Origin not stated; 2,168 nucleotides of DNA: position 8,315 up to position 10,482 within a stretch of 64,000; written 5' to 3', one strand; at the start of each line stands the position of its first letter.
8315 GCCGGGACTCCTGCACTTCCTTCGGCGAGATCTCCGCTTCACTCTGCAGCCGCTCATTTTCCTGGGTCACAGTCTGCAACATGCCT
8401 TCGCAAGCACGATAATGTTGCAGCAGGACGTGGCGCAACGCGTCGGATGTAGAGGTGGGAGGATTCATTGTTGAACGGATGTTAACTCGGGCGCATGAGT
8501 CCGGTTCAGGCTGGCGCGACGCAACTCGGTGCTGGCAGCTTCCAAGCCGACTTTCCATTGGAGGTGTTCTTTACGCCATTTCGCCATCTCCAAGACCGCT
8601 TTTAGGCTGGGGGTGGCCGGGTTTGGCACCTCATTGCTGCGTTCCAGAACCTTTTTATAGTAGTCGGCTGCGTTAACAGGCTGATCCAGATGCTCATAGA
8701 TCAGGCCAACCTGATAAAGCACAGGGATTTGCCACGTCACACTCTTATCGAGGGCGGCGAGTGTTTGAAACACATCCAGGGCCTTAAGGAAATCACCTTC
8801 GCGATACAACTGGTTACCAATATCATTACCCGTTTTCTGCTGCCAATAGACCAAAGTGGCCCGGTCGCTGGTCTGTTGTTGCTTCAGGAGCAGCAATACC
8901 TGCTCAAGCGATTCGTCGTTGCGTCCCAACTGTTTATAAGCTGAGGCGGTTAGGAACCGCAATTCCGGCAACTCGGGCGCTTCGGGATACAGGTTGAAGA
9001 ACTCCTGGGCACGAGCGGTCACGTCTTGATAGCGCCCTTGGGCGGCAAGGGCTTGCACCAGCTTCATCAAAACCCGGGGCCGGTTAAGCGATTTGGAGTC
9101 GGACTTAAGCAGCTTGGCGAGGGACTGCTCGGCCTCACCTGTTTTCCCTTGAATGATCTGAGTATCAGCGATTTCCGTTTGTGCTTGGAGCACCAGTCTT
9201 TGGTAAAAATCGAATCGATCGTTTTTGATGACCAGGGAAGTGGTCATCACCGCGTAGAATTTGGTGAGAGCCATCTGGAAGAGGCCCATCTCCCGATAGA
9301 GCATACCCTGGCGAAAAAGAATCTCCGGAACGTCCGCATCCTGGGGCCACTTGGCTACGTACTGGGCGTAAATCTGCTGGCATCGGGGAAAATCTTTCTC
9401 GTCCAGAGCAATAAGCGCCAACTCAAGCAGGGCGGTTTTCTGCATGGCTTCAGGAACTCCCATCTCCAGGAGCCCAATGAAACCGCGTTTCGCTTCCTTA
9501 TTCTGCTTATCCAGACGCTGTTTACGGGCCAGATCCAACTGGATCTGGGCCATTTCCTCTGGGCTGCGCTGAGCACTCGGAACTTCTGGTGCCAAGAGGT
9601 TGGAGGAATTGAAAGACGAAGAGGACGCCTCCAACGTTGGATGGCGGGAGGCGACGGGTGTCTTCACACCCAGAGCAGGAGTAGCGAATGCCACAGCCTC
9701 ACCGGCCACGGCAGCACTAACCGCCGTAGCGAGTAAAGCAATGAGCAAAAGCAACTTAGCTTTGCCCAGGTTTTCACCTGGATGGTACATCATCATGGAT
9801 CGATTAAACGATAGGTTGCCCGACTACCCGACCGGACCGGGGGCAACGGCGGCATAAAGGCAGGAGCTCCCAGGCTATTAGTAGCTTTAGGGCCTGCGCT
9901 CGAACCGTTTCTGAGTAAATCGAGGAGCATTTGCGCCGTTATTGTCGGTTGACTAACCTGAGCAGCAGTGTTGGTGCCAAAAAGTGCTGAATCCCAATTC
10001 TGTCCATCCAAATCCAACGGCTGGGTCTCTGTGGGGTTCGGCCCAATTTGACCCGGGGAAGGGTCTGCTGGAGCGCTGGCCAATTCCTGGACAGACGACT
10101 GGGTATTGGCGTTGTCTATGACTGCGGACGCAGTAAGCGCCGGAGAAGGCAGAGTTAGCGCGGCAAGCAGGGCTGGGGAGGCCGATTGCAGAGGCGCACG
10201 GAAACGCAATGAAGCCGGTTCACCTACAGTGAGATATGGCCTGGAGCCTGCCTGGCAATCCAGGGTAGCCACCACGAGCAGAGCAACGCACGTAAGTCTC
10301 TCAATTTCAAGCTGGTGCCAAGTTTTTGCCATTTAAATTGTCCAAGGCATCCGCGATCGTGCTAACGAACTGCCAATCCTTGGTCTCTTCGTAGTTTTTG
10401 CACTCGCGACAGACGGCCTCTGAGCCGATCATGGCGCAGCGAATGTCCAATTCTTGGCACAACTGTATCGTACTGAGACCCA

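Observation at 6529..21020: CheY-less chemosensory supercluster in two divergent operons, with a sigma54 activator, a STAS-fused receiver and HDOD genes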

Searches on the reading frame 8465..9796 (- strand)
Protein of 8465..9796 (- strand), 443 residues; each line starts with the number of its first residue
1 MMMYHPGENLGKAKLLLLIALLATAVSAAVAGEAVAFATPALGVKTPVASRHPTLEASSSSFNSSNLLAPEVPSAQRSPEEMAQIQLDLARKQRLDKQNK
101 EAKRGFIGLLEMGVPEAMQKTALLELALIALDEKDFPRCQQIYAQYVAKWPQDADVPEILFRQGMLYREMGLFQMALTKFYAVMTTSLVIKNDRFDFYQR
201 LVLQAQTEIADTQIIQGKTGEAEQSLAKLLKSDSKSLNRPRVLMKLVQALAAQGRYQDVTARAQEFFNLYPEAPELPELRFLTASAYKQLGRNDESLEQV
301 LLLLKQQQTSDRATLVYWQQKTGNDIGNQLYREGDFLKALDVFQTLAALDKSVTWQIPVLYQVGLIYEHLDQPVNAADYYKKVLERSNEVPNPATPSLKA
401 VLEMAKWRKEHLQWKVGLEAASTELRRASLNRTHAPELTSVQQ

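Call 3: search_protein_families(library=pfam, proteins=[window:8465-9796:-], max_evalue=0.01)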
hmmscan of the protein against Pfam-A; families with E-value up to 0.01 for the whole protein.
window:8465-9796:- (443 aa): 12 families
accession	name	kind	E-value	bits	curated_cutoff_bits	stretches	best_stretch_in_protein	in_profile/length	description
PF07719.23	TPR_2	-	3e-13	49.2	27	0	359-386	3-30/34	Tetratricopeptide repeat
PF13428.12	TPR_14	-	1.5e-11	44.2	23.5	0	240-276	1-37/44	Tetratricopeptide repeat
PF13424.12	TPR_12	-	1.2e-10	41.8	30.1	1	325-387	8-75/77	Tetratricopeptide repeat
PF13181.12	TPR_8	-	6.9e-10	38.7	25.7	0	358-387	2-31/34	Tetratricopeptide repeat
PF13432.12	TPR_16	-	1.2e-09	38.8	32.7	0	216-258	10-49/65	Tetratricopeptide repeat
PF00515.34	TPR_1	-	1.6e-09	37.6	27.8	1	359-386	3-30/34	Tetratricopeptide repeat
PF13174.12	TPR_6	-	3.1e-07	31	26.3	0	359-386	2-29/33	Tetratricopeptide repeat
PF13176.12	TPR_7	-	2.1e-06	27.8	27.9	0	360-391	2-33/36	Tetratricopeptide repeat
PF14559.12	TPR_19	-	1.6e-05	25.6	25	0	215-258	3-43/68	Tetratricopeptide repeat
PF13525.12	YfiO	-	8.4e-05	22.9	25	1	210-289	12-91/203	Outer membrane lipoprotein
PF14561.12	TPR_20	-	0.00016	22.3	25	0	203-263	22-81/90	Tetratricopeptide repeat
PF02259.29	FAT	-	0.00036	20.3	24.2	1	198-324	143-257/343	FAT domain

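Call 71: search_protein_families(library=ncbifam, proteins=[window:8465-9796:-], max_evalue=0.001)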
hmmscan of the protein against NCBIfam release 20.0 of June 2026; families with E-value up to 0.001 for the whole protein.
window:8465-9796:- (443 aa): 7 families
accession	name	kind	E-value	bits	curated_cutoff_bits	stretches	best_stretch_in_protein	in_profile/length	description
TIGR02795.1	tol_pal_ybgF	equivalog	2.8e-17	63.4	90.1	0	124-185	6-67/119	tol-pal system protein YbgF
TIGR03302.1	OM_YfiO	subfamily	1.7e-10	40.8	81.4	1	209-290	39-120/239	outer membrane protein assembly factor BamD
TIGR02521.1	type_IV_pilW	equivalog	1.1e-05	25.2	154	0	212-286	144-215/234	type IV pilus biogenesis/stability protein PilW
NF052312.1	T9SS_PorW_SprE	equivalog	1.7e-05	23.7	250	0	252-310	649-707/716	type IX secretion system periplasmic lipoprotein PorW/SprE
NF040959.1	MamA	equivalog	3.4e-05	23.4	200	0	324-392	41-106/204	magnetosome protein MamA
NF002725.1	PRK02603.1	equivalog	0.00021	21.4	143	0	331-392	46-107/173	photosystem I assembly protein Ycf3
TIGR02552.1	LcrH_SycD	equivalog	0.00081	19.1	104.8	0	326-399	24-94/136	SycD/LcrH family type III secretion system chaperone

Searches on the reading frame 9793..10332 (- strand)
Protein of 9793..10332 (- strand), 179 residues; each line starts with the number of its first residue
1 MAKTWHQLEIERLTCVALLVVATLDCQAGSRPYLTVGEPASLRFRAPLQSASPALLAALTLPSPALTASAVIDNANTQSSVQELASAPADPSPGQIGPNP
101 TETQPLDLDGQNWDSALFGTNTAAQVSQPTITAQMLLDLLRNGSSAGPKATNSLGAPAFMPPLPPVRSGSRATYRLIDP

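Call 3: search_protein_families(library=pfam, proteins=[window:9793-10332:-], max_evalue=0.01)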
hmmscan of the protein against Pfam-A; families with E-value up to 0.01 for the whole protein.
window:9793-10332:- (179 aa): 0 families

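Call 9: search_protein_families(library=pfam, proteins=[window:9793-10332:-], max_evalue=10)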
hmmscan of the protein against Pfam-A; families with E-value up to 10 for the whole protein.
window:9793-10332:- (179 aa): 0 families

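Call 71: search_protein_families(library=ncbifam, proteins=[window:9793-10332:-], max_evalue=0.001)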
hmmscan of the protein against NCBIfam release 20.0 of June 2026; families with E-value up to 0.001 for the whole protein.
window:9793-10332:- (179 aa): 0 families
